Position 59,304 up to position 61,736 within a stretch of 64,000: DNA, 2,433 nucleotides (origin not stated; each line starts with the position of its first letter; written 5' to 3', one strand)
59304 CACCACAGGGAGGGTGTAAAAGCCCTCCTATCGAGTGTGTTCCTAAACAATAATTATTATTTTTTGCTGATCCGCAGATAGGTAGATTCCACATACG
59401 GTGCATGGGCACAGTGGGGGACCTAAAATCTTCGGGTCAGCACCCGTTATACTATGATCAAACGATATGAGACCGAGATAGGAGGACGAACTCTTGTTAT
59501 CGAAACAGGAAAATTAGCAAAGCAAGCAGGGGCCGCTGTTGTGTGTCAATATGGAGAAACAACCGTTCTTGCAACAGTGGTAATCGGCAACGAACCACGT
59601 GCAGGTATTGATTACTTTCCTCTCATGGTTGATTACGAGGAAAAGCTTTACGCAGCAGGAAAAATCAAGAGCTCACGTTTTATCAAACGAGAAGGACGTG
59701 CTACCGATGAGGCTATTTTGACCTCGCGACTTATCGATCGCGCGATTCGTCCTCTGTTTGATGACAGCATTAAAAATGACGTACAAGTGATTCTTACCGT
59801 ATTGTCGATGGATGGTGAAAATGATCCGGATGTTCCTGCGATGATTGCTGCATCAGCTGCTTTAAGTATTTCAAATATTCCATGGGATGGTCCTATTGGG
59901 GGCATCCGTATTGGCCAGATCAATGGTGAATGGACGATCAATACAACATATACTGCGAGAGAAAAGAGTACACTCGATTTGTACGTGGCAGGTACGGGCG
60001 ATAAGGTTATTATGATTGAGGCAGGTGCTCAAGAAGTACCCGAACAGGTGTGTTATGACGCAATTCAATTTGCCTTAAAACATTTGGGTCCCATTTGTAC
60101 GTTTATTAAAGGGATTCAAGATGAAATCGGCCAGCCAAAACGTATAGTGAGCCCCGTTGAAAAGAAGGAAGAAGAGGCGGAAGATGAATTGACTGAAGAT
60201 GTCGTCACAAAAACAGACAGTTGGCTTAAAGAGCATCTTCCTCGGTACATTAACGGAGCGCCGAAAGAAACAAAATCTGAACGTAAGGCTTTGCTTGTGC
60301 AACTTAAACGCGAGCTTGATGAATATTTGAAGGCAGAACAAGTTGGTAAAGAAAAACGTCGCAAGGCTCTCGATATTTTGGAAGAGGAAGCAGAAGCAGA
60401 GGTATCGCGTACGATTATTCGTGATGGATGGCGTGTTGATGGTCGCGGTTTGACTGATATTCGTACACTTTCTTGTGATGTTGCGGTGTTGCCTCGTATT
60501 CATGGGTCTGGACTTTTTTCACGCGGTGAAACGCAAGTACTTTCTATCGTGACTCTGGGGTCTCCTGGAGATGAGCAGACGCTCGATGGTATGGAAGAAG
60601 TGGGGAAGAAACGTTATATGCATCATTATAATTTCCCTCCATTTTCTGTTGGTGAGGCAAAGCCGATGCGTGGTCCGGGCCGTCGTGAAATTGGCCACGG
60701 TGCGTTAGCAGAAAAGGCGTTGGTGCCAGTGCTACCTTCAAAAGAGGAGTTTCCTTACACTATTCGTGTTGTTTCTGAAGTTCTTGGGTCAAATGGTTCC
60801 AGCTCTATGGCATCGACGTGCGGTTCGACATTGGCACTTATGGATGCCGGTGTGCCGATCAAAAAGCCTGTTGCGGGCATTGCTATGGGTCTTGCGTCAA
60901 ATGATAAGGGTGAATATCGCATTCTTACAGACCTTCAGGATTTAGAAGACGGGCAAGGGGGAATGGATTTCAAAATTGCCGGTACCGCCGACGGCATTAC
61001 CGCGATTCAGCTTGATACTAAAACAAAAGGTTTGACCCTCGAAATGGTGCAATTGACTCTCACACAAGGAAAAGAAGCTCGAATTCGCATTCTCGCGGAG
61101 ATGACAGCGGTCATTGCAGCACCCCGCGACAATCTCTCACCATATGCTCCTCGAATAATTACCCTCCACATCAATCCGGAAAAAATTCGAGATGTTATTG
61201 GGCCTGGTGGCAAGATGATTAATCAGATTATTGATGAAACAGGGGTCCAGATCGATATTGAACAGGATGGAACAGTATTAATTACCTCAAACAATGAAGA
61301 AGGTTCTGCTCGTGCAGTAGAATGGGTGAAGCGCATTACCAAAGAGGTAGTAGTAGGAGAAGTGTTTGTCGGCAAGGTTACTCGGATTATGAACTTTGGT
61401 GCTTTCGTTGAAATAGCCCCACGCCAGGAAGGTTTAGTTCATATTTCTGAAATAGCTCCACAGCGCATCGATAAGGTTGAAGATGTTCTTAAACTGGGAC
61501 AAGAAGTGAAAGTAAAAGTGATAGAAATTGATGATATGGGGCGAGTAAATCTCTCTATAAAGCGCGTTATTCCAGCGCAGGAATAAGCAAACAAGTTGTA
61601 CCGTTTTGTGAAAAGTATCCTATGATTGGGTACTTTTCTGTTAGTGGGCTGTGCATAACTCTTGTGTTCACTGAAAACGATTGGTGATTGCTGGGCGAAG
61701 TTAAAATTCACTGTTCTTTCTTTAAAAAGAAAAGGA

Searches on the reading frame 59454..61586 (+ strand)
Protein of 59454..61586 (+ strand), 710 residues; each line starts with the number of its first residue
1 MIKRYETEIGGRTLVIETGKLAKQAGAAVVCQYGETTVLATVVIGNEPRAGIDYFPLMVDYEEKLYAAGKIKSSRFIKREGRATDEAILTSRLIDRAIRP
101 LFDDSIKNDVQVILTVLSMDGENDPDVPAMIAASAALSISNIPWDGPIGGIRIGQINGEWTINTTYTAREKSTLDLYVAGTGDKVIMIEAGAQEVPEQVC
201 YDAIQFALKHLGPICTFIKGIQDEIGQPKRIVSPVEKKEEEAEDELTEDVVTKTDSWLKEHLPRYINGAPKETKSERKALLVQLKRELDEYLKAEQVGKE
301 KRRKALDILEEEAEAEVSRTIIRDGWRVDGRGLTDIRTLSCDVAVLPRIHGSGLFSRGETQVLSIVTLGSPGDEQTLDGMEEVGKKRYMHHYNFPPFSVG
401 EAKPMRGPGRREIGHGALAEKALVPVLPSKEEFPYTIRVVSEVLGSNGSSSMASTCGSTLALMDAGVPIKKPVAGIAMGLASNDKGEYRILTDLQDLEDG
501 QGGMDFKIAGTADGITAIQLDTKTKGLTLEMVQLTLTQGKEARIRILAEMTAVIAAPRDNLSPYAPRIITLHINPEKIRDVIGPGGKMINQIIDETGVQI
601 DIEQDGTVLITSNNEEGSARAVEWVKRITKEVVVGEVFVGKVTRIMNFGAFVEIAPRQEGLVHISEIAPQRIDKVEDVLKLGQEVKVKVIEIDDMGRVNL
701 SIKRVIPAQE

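Call 69: search_protein_families(library=pfam, proteins=[window:59454-61586:+], max_evalue=0.00001)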
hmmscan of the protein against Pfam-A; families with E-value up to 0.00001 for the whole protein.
window:59454-61586:+ (710 aa): 4 families
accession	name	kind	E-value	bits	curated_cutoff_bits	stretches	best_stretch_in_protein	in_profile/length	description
PF01138.27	RNase_PH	-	8e-56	188.5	25.5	2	11-143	2-130/130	3' exoribonuclease family, domain 1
PF00575.29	S1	-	4.1e-19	69.2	22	1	634-703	4-74/74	S1 RNA binding domain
PF03725.20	RNase_PH_C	-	6.2e-13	48.9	20.8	1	146-209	1-66/67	3' exoribonuclease family, domain 2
PF00013.35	KH_1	-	2.3e-11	43.7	21.5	1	569-625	2-64/66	KH domain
